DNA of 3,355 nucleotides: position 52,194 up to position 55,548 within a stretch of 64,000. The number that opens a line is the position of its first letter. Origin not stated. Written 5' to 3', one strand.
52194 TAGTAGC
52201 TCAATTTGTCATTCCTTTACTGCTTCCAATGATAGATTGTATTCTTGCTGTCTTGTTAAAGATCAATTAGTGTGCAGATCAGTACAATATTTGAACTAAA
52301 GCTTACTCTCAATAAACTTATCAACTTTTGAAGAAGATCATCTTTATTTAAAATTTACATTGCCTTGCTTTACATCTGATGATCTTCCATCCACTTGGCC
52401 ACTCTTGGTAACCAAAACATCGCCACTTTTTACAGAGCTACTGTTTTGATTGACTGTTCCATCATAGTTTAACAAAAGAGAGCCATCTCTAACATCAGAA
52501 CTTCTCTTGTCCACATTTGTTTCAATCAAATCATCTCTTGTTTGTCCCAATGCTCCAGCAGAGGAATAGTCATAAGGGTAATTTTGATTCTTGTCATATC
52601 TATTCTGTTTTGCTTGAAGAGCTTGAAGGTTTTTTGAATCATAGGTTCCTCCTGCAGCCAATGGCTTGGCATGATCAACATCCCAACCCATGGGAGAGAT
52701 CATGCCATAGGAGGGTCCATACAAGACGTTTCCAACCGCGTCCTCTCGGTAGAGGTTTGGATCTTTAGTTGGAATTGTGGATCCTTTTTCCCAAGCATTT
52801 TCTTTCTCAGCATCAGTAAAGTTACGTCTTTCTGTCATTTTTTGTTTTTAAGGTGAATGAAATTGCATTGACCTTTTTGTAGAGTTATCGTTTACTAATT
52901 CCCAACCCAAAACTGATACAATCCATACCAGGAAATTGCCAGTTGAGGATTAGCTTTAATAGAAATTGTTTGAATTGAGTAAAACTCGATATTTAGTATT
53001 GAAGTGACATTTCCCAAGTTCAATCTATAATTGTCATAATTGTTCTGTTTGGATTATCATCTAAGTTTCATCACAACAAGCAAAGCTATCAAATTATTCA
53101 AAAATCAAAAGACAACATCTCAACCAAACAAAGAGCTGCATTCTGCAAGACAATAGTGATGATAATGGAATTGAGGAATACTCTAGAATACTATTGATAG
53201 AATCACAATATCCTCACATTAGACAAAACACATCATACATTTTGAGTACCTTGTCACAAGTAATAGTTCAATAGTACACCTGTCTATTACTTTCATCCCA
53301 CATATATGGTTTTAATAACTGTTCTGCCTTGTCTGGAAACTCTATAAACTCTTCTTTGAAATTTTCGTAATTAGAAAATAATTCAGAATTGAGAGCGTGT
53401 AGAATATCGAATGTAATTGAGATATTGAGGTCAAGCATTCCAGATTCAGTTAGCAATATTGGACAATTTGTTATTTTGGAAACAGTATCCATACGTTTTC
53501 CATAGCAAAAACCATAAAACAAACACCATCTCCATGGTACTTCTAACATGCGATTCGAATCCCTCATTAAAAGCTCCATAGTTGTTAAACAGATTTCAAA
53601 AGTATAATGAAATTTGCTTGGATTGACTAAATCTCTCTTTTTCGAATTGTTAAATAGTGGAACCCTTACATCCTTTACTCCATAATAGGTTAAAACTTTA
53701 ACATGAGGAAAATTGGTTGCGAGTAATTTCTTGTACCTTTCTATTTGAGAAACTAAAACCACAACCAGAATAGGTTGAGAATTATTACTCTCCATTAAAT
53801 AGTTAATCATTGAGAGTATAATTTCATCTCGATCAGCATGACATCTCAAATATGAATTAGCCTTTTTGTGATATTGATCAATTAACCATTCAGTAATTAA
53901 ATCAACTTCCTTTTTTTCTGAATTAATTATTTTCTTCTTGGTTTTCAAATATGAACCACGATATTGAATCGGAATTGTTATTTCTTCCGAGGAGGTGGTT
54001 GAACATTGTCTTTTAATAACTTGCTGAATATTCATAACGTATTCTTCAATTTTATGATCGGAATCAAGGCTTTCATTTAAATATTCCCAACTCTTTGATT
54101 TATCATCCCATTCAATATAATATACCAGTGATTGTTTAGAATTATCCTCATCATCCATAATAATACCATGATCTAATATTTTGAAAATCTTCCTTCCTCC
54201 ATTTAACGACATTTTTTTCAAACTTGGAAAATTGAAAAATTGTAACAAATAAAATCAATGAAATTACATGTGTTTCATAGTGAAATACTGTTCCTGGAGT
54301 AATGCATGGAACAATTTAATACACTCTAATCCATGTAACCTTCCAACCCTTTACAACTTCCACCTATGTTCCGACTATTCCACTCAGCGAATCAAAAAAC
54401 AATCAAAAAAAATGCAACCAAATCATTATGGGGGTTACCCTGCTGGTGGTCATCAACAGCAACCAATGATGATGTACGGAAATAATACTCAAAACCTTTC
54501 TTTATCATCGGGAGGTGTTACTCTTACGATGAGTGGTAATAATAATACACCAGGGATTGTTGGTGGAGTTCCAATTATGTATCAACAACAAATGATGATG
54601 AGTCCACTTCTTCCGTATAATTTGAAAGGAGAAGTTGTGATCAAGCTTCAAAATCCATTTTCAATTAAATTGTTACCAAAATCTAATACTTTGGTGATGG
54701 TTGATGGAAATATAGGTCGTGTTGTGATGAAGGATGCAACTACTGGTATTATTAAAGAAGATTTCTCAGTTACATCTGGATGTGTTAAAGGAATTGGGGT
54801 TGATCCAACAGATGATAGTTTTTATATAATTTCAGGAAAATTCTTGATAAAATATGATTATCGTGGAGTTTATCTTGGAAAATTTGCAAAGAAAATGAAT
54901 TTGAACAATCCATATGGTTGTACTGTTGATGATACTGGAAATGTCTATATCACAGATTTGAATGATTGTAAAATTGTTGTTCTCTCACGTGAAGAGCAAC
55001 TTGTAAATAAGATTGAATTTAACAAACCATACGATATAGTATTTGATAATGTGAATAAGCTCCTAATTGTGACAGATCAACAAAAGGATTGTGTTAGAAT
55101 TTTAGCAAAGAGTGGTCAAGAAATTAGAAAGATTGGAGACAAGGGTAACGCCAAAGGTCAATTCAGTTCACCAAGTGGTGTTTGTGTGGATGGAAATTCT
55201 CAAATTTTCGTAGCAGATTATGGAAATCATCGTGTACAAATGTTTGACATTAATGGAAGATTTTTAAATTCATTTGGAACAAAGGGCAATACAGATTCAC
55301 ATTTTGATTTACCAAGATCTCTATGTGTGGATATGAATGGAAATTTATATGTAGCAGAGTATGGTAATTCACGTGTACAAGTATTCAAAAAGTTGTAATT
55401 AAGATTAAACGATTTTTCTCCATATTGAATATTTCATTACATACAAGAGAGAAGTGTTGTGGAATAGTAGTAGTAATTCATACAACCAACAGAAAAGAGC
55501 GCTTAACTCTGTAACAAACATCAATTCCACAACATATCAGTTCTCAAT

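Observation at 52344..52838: Eukaryotic gene encoding a cysteine-less HNH-nuclease-like domain fused to short C-terminal repeats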

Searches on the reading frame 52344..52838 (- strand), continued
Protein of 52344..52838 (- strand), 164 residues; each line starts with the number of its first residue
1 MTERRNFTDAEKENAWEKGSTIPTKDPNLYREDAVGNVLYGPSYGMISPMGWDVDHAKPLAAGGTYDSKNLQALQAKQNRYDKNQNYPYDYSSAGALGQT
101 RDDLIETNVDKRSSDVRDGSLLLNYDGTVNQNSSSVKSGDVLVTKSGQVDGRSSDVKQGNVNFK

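Call 83: search_protein_families(library=pfam, alignment_id=A6, max_evalue=0.0001)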
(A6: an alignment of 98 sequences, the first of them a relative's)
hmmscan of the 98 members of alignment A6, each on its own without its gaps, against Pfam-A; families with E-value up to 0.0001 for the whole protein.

A. member 1, L018:2540-3337:+ (266 aa): 0 families

B. families by the number of members that match (of 98 scanned): 80 families (the first 25 are shown)
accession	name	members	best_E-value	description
PF21654.3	DncV-like_NTFase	7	6.5e-23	Cyclic GMP-AMP synthase DncV-like, nucleotidyltransferase domain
PF18144.7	SMODS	7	2.4e-16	Second Messenger Oligonucleotide or Dinucleotide Synthetase domain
PF13676.11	TIR_2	6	9.8e-16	TIR domain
PF18153.7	Cap15_CD_rec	6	4e-13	Cap15, cyclic dinucleotide receptor domain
PF02661.23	Fic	3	7e-18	Fic/DOC family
PF21713.2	DncV_C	3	1.6e-08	Cyclic GMP-AMP synthase, C-terminal domain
PF00145.23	DNA_methylase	2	2.5e-85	C-5 cytosine-specific DNA methylase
PF00072.30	Response_reg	2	3.7e-26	Response regulator receiver domain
PF00149.33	Metallophos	2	1.5e-16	Calcineurin-like phosphoesterase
PF00270.35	DEAD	2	1e-15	DEAD/DEAH box helicase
PF22590.2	Cas3-like_C_2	2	3.7e-12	CRISPR-associated nuclease/helicase Cas3, C-terminal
PF04851.21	ResIII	2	4.6e-10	Type III restriction enzyme, res subunit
PF01966.28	HD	2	9.1e-08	HD domain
PF18019.7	Cas3_HD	2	3.1e-06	Cas3, HD domain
PF12728.13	HTH_17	2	7.8e-06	Helix-turn-helix domain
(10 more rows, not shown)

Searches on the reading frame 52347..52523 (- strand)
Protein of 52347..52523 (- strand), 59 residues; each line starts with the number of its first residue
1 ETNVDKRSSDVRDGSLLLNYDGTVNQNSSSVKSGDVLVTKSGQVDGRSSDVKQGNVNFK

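Call 70: find_homologous_proteins(query=A3, max_evalue=0.001)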
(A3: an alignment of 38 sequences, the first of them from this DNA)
Query A3 (38 sequences) (59 aa, profile of the alignment): 3 proteins with E <= 0.001 among 855 candidates.
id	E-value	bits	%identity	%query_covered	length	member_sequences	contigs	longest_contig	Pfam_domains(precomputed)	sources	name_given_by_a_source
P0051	5.2e-23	98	64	100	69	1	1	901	-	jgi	-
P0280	6.4e-15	72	48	95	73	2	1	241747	-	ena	-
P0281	2.1e-4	39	53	32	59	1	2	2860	-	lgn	-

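Call 71: search_solved_structures(query=A3, max_evalue=10)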
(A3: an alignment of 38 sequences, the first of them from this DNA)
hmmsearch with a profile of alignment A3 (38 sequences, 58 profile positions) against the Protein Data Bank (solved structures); distinct sequences matched with E-value up to 10: 15.
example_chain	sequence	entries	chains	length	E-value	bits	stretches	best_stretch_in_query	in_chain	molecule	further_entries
4d8h_A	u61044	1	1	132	0.00044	23.2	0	14-25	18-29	de novo protein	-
4qkr_A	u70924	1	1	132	0.00066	22.6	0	14-25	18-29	DE NOVO PROTEIN 6XTYR/PV2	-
4qks_A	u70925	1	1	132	0.00095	22.1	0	15-25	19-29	DE NOVO PROTEIN 6XTRP/PV2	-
3p6j_A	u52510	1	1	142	0.001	22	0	15-25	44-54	de novo designed beta-trefoil architecture with symmetric primary structure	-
3o4b_A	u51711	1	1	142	0.0012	21.8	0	15-25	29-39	de novo designed beta-trefoil architecture with symmetric primary structure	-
3o4c_A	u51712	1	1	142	0.0012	21.8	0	15-25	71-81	de novo designed beta-trefoil architecture with symmetric primary structure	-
3o4d_A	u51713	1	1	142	0.0013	21.7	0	15-25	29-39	de novo designed beta-trefoil architecture with symmetric primary structure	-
3o49_A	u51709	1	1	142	0.0015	21.5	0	15-25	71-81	de novo designed beta-trefoil architecture with symmetric primary structure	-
3o4a_A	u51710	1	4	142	0.0016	21.4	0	15-25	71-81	de novo designed beta-trefoil architecture with symmetric primary structure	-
3snv_A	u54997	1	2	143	0.0016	21.3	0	15-25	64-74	Symfoil-4T/Permutation #1 synthetic protein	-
3q7w_A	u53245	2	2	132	0.0017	21.3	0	15-25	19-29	de novo designed beta-trefoil architecture with symmetric primary structure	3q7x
3q7y_A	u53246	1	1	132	0.0023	20.9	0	15-25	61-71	De novo designed beta-trefoil architecture with symmetric primary structure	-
4f34_A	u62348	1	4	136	0.017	18.1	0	15-25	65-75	de novo protein Symfoil-4V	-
3ogf_A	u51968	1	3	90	0.064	16.3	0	15-25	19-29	de novo designed dimeric trefoil-fold sub-domain which forms homo-trimer assembly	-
3p6i_A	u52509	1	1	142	0.24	14.4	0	15-25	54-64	de novo designed beta-trefoil architecture with symmetric primary structure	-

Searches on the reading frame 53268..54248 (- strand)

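Call 14: search_protein_families(library=pfam, proteins=[window:53268-54248:-], max_evalue=0.01)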
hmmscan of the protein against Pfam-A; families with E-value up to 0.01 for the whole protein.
window:53268-54248:- (326 aa): 1 family
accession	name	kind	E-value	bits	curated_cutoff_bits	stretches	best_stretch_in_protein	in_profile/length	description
PF00176.29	SNF2-rel_dom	-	9.7e-07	28.6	24.9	1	144-240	34-127/290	SNF2-related domain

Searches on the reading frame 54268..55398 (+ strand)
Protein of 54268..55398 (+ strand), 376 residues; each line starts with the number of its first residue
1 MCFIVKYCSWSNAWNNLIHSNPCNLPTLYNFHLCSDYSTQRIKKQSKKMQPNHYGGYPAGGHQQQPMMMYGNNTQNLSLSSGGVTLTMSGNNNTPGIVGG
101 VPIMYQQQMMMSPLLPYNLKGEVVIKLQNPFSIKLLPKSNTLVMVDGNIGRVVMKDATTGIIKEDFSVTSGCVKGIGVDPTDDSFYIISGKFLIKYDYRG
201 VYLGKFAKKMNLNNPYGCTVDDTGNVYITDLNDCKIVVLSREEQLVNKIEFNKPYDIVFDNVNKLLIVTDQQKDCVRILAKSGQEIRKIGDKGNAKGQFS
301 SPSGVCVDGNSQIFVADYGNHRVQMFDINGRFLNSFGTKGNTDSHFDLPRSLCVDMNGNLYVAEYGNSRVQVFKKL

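Call 14: search_protein_families(library=pfam, proteins=[window:54268-55398:+], max_evalue=0.01)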
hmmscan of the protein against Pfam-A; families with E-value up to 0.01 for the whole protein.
window:54268-55398:+ (376 aa): 5 families
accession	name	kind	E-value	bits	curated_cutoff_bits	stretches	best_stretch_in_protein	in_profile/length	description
PF01436.27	NHL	-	2e-19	69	20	2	299-326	1-28/28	NHL repeat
PF08450.18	SGL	-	2.5e-09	37.5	26.3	0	296-335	183-219/246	SMP-30/Gluconolactonase/LRE-like region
PF25021.1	TEN_NHL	-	1.7e-07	31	27.1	0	205-234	134-163/357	Teneurin NHL domain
PF17170.10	DUF5128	-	2.1e-05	24.3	22.9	1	252-334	44-126/321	6-bladed beta-propeller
PF10282.15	Lactonase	-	0.0061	16.3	21.7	0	252-328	37-115/344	Lactonase, 7-bladed beta-propeller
